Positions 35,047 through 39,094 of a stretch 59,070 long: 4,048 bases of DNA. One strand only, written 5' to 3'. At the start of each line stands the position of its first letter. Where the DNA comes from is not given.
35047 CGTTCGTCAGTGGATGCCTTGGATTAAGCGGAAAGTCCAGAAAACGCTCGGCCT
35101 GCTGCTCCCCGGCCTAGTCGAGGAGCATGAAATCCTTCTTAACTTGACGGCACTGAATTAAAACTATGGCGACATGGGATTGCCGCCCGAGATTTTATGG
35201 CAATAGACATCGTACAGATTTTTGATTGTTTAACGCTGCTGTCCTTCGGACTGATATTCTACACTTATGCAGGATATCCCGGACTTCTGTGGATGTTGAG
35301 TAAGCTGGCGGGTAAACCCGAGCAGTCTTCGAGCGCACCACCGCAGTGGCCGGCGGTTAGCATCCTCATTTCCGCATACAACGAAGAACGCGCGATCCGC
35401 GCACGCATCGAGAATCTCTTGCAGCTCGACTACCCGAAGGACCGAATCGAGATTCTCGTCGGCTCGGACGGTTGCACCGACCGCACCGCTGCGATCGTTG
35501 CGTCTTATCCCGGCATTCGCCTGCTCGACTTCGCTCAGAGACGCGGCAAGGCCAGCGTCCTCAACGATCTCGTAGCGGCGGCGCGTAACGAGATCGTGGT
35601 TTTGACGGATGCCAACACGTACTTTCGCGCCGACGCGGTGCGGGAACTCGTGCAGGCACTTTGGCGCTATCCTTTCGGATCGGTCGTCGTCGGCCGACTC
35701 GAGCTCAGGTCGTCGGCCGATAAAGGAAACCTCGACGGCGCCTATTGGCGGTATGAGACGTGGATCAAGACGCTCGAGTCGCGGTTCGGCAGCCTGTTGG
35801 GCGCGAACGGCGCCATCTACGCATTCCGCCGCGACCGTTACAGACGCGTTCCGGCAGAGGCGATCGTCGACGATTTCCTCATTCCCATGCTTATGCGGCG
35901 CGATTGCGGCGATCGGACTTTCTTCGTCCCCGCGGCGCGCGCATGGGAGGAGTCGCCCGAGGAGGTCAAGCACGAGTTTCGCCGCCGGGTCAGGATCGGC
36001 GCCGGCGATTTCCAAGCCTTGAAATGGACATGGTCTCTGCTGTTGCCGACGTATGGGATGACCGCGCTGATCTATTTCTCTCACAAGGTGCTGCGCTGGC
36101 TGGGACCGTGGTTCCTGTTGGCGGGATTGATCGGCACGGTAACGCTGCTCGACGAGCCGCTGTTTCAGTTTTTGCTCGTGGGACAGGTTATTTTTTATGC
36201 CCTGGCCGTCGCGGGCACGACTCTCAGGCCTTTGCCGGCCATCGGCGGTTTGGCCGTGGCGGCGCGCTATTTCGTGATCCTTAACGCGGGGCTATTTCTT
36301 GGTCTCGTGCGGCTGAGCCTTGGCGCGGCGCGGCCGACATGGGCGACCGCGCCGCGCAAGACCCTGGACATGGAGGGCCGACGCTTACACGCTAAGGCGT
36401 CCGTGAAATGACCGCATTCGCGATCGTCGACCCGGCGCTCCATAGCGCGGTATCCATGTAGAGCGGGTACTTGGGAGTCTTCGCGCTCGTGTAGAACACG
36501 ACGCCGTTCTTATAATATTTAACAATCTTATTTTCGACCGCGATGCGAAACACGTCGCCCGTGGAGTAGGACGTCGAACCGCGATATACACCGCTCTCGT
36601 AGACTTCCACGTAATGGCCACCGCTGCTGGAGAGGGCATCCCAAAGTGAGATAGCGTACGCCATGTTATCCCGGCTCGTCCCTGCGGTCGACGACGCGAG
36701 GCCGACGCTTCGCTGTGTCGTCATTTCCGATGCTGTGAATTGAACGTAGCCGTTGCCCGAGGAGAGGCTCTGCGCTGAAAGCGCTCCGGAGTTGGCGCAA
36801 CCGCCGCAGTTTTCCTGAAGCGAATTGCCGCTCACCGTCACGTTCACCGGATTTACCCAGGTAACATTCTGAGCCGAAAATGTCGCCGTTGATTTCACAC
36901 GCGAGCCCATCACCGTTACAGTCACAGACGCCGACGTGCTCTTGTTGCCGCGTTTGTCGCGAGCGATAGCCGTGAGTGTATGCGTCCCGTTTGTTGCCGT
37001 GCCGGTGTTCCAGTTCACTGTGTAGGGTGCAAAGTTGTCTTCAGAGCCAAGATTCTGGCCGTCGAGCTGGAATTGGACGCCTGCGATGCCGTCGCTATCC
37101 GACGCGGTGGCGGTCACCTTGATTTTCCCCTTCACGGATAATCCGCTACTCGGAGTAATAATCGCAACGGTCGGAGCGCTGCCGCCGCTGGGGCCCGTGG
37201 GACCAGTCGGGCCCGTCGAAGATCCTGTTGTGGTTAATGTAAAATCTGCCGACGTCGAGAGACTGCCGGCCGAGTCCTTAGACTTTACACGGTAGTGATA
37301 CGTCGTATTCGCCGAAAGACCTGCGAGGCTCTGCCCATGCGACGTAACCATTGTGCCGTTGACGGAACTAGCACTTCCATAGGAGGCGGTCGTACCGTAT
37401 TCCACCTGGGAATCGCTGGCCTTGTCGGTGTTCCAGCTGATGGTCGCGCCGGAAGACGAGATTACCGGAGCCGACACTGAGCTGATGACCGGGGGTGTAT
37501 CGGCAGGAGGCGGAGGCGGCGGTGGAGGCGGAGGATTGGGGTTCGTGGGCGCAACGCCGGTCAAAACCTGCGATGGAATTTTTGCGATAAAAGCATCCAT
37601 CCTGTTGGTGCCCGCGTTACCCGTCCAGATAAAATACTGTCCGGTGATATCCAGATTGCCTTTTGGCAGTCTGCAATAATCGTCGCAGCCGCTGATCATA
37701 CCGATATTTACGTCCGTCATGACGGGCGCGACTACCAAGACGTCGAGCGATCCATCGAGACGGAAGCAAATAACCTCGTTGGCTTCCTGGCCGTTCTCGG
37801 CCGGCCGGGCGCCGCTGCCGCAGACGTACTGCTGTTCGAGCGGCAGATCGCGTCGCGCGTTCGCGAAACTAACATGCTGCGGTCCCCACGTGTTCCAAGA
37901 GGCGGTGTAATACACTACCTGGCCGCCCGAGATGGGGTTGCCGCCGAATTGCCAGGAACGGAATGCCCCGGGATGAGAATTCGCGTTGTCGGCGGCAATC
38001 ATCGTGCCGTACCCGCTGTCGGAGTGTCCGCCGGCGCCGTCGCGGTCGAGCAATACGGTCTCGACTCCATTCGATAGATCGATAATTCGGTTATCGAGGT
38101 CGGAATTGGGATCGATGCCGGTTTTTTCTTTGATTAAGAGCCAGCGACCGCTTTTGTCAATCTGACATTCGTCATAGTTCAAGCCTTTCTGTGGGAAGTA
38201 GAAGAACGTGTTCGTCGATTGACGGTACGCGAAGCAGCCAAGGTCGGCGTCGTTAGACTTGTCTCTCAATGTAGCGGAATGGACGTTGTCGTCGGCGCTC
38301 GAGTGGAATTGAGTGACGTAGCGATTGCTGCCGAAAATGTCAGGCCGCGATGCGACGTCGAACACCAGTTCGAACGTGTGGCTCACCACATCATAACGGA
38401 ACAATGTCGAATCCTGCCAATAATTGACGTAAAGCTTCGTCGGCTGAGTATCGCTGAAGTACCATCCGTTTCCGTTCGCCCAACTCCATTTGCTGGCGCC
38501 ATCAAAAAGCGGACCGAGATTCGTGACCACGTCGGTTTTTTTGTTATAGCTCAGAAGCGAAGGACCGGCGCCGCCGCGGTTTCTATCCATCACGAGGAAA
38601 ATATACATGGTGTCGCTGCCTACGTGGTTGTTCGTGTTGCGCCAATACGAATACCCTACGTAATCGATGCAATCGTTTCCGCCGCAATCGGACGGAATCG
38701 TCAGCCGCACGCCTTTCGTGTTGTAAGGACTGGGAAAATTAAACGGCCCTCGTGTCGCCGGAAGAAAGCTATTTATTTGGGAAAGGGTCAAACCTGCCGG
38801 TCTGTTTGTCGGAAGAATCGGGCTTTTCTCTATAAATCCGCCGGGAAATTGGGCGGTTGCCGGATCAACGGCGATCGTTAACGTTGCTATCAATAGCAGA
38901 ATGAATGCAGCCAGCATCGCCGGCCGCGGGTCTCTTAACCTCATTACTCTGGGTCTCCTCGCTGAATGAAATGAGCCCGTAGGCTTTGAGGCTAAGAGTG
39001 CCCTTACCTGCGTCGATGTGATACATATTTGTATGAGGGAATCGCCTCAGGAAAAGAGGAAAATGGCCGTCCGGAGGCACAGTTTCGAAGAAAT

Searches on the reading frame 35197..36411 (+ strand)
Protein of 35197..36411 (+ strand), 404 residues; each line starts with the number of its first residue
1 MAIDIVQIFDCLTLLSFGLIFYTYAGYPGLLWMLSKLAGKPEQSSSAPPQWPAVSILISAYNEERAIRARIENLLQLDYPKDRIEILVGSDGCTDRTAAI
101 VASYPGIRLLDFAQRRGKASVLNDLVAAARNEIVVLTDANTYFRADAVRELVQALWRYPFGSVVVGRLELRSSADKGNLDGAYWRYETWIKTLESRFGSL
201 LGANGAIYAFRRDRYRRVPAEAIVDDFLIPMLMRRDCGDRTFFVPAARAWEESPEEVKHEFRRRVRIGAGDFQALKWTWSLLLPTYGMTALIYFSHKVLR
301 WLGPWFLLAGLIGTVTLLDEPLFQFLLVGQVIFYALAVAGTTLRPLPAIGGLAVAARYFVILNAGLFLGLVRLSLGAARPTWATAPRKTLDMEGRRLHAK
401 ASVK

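Call 7: search_protein_families(library=pfam, proteins=[window:35197-36411:+], max_evalue=0.001)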
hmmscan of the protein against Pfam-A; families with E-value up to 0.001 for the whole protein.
window:35197-36411:+ (404 aa): 4 families
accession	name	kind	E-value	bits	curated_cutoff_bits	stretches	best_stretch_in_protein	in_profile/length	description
PF00535.33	Glycos_transf_2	-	4.6e-20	72.7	23.3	1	55-182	1-130/168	Glycosyl transferase family 2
PF13641.12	Glyco_tranf_2_3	-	3.4e-13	50.6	27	1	52-266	1-226/230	Glycosyltransferase like family 2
PF13632.12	Glyco_trans_2_3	-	1.3e-06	28.8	27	1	134-311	2-192/198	Glycosyl transferase family group 2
PF13506.12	Glyco_transf_21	-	3.3e-05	23.9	21.7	1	118-218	18-117/174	Glycosyl transferase family 21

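Call 38: search_protein_families(library=ncbifam, proteins=[window:35197-36411:+], max_evalue=0.00001)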
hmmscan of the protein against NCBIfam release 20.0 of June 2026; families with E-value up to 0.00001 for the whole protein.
window:35197-36411:+ (404 aa): 11 families
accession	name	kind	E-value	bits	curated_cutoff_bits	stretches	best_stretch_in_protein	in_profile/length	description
TIGR03937.1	PgaC_IcaA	equivalog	5.4e-22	78.3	422.3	1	40-275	33-274/407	poly-beta-1,6-N-acetyl-D-glucosamine synthase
NF041865.1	EpsU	equivalog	2.6e-11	43.2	700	1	18-149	8-141/394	exopolysaccharide biosynthesis GT2 family glycosyltransferase EpsU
TIGR03965.1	mycofact_glyco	equivalog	9.8e-11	41.2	280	1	44-155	66-179/467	mycofactocin biosynthesis glycosyltransferase MftF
NF041875.1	EPS_EpsD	equivalog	1.9e-09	37.4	370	1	54-171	1-119/325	exopolysaccharide biosynthesis glycosyltransferase EpsD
TIGR03111.1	glyc2_xrt_Gpos1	hypoth_equivalog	7.6e-09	34.9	363.95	1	44-157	41-158/439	TIGR03111 family XrtG-associated glycosyltransferase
TIGR04242.1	nodulat_NodC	equivalog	1.7e-08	33.8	550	1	43-282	39-295/395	chitooligosaccharide synthase NodC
TIGR04283.1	glyco_like_mftF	equivalog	3.7e-08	33.2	182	1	54-157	1-98/221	TIGR04283 family arsenosugar biosynthesis glycosyltransferase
TIGR03469.1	HpnB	hypoth_equivalog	6.1e-08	32.1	379.25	1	29-152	20-157/386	hopene-associated glycosyltransferase HpnB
NF008558.0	PRK11498.1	equivalog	1.3e-07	30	992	1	37-139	258-361/872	UDP-forming cellulose synthase catalytic subunit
TIGR03030.1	CelA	equivalog_domain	3.5e-07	28.6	699.1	1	33-98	112-178/714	UDP-forming cellulose synthase catalytic subunit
TIGR04182.1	glyco_TIGR04182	equivalog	4.9e-06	26.1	325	1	54-168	2-110/293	S-layer glycoprotein N-glycosyltransferase AglJ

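Call 74: search_solved_structures(query=window:35197-36408:+, max_evalue=0.001)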
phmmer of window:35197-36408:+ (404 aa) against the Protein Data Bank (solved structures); distinct sequences matched with E-value up to 0.001: 8.
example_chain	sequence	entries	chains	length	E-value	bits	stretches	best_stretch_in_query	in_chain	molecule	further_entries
6yv7_A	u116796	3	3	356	4.5e-17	65.4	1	25-226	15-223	Glycosyl transferase, family 2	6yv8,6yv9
6yv7_B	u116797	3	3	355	4.7e-17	65.3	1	25-226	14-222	Glycosyl transferase, family 2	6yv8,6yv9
6p61_A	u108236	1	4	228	1.1e-10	44.3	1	51-155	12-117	Glycosyltransferase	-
5tze_C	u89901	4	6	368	2.7e-05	26.6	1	55-151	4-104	Glycosyl transferase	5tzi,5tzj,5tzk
5tz8_A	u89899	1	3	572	5.5e-05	25.6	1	55-151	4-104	Glycosyl transferase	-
9fmv_A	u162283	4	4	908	6.7e-05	25.3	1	25-139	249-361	Cellulose synthase catalytic subunit [UDP-forming]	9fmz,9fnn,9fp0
7lby_A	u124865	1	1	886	7.9e-05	25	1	25-139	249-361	Cellulose synthase catalytic subunit [UDP-forming]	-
9b8v_E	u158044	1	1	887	7.9e-05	25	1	25-139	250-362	Cellulose synthase catalytic subunit [UDP-forming]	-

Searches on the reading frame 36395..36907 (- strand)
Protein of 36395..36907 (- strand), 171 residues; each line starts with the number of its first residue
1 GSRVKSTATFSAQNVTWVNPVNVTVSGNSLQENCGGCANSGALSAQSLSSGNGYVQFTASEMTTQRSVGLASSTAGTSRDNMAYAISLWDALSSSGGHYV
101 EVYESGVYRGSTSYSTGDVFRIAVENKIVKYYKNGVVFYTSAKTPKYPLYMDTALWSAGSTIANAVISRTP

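Call 61: predict_structure(alignment_id=A2)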
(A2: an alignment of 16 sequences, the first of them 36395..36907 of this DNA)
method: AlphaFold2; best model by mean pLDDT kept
length: 171 residues; sequences in the alignment: 16
mean_pLDDT: 90.1   pTM: 0.86
mean pLDDT of the five models: 90.1, 89.8, 89.4, 89.4, 88.7
residues with pLDDT >= 90: 130; 70-90: 22; 50-70: 17; < 50: 2
segments of 3 or more residues with pLDDT < 50: none
pLDDT, mean of each block of 10 residues (from residue 1): 54 95 97 89 94 96 94 80 93 74 95 96 96 98 95 94 94 61
secondary structure, 60 per line:
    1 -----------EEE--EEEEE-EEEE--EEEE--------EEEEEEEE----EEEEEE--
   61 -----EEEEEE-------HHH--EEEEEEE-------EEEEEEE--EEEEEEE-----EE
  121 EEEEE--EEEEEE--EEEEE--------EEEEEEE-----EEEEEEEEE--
elements in order: E12-14 E17-21 E23-26 E29-32 E41-48 E53-58 E66-71 E84-90 E98-104 E107-113 E119-125 E128-133 E136-140 E149-155 E161-169

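Call 63: fold_search(model_id=the predicted structure, library=pdb)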
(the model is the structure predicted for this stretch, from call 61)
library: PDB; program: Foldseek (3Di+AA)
matches with E <= 10: 1706; with E <= 0.001: 282
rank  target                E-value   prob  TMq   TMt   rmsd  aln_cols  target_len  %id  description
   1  3d6e_A                3.9e-07  1.00  0.56  0.53   5.4       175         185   15  Crystal structure of the engineered 1,3-1,4-beta-glucanase protein from Bacillus licheniformis (released 2009-05-19)
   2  3d6e_B                2.3e-06  1.00  0.57  0.53   5.4       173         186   13  Crystal structure of the engineered 1,3-1,4-beta-glucanase protein from Bacillus licheniformis (released 2009-05-19)
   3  1gbg                  6.8e-06  1.00  0.50  0.42   8.1       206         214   12  BACILLUS LICHENIFORMIS BETA-GLUCANASE (released 1995-12-07)
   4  7qs2                  9.7e-06  1.00  0.59  0.59   5.1       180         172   13  Crystal structure of B30.2 PRYSPRY domain of TRIM15 (released 2022-05-04)
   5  2a6y                  1.5e-05  1.00  0.56  0.44   6.4       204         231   10  Crystal structure of Emp47p carbohydrate recognition domain (CRD), tetragonal crystal form (released 2006-01-31)
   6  3i4i_B                1.5e-05  1.00  0.50  0.42   7.2       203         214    8  Crystal structure of a prokaryotic beta-1,3-1,4-glucanase (lichenase) derived from a mouse hindgut metagenome (released 2010-07-21)
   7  8a9y_E                1.6e-05  1.00  0.54  0.23   5.3       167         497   16  Substrate-free levan utilisation machinery (utilisome) (released 2023-06-07)
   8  7w18_A                1.6e-05  1.00  0.51  0.43   5.8       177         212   12  Complex structure of alginate lyase PyAly with M5 (released 2022-08-17)
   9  3wvj_A                1.7e-05  1.00  0.49  0.40   7.9       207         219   12  The crystal structure of native glycosidic hydrolase (released 2015-06-24)
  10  5f6k_B                2.2e-05  1.00  0.64  0.61   3.9       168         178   17  Crystal structure of the MLL3-Ash2L-RbBP5 complex (released 2016-02-24)
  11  5dzf_A                2.5e-05  1.00  0.56  0.48   6.6       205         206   12  Crystal Structure of the catalytic nucleophile mutant of VvEG16 in complex with a mixed-linkage glucan octasaccharide (released 2016-09-21)
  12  1byh_A                2.5e-05  1.00  0.50  0.42   8.4       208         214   14  MOLECULAR AND ACTIVE-SITE STRUCTURE OF A BACILLUS (1-3,1-4)-BETA-GLUCANASE (released 1993-10-31)
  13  3wvj_B                2.6e-05  1.00  0.49  0.41   9.5       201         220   15  The crystal structure of native glycosidic hydrolase (released 2015-06-24)
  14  3o5s                  2.8e-05  1.00  0.51  0.43   6.0       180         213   12  Crystal Structure of the endo-beta-1,3-1,4 glucanase from Bacillus subtilis (strain 168) (released 2011-07-13)
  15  4x8p_A                3.1e-05  1.00  0.58  0.57   5.1       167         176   12  Crystal structure of Ash2L SPRY domain in complex with RbBP5 (released 2015-01-28)
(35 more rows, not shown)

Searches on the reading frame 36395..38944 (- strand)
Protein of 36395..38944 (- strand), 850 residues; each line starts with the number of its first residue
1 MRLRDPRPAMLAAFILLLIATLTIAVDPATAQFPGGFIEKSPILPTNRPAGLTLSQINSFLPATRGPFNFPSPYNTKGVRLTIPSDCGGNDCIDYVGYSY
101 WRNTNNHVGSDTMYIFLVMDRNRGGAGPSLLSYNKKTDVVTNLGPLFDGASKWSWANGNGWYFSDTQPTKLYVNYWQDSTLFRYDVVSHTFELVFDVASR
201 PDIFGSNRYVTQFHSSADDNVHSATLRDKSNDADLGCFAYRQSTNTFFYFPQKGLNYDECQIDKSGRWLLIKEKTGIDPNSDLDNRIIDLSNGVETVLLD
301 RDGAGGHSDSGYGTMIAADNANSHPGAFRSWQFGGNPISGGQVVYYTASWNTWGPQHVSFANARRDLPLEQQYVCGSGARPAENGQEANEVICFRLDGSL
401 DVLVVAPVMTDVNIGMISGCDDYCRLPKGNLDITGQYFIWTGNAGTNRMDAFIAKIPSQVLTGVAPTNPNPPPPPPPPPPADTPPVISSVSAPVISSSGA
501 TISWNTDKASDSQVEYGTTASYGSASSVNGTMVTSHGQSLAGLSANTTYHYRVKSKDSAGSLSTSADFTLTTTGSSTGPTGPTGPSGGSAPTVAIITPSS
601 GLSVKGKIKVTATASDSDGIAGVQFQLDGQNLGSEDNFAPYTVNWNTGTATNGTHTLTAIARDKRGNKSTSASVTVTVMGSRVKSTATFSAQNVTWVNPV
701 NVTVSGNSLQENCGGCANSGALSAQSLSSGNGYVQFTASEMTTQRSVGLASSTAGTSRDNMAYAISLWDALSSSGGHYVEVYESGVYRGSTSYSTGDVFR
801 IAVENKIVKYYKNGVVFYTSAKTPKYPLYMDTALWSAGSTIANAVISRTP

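Call 4: search_protein_families(library=pfam, proteins=[window:36395-38944:-], max_evalue=1)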
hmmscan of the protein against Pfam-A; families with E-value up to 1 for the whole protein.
window:36395-38944:- (850 aa): 9 families
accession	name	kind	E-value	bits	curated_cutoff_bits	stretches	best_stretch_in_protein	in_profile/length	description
PF17957.7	Big_7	-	2.3e-19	70.2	24.1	1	591-659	1-70/70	Bacterial Ig domain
PF16656.11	Pur_ac_phosph_N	-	4.8e-07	30.7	30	1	496-572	11-93/93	Purple acid Phosphatase, N-terminal domain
PF19077.6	Big_13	-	0.00098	20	27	1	642-678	65-100/102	Bacterial Ig-like domain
PF25059.1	FN3_DSCAM-DSCAML_C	-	0.016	15.9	39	1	534-579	43-89/89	DSCAM/DSCAML C-terminal Fn3-like domain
PF00041.27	fn3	-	0.021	15.4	25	1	489-566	5-79/84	Fibronectin type III domain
PF17164.10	DUF5122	-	0.096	13.4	27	1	384-401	16-33/36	Domain of unknown function (DUF5122) beta-propeller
PF18981.6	InlK_D3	-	0.15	12.6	25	1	650-678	47-75/75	Internalin K domain (D3/D4)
PF17187.10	Svf1_C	-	0.16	12.1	25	1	503-558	14-67/163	Svf1-like C-terminal lipocalin-like domain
PF00692.24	dUTPase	-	0.19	11.9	22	1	558-624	13-77/129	dUTPase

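Call 8: search_protein_families(library=ncbifam, proteins=[window:36395-38944:-], max_evalue=0.01)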
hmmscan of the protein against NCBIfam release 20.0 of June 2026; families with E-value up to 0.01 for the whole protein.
window:36395-38944:- (850 aa): 1 family
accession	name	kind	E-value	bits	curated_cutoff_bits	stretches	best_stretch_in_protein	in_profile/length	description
NF047446.1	barrel_OmpL47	domain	1.3e-05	25.6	40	1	607-678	4-68/68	OmpL47-type beta-barrel domain-containing protein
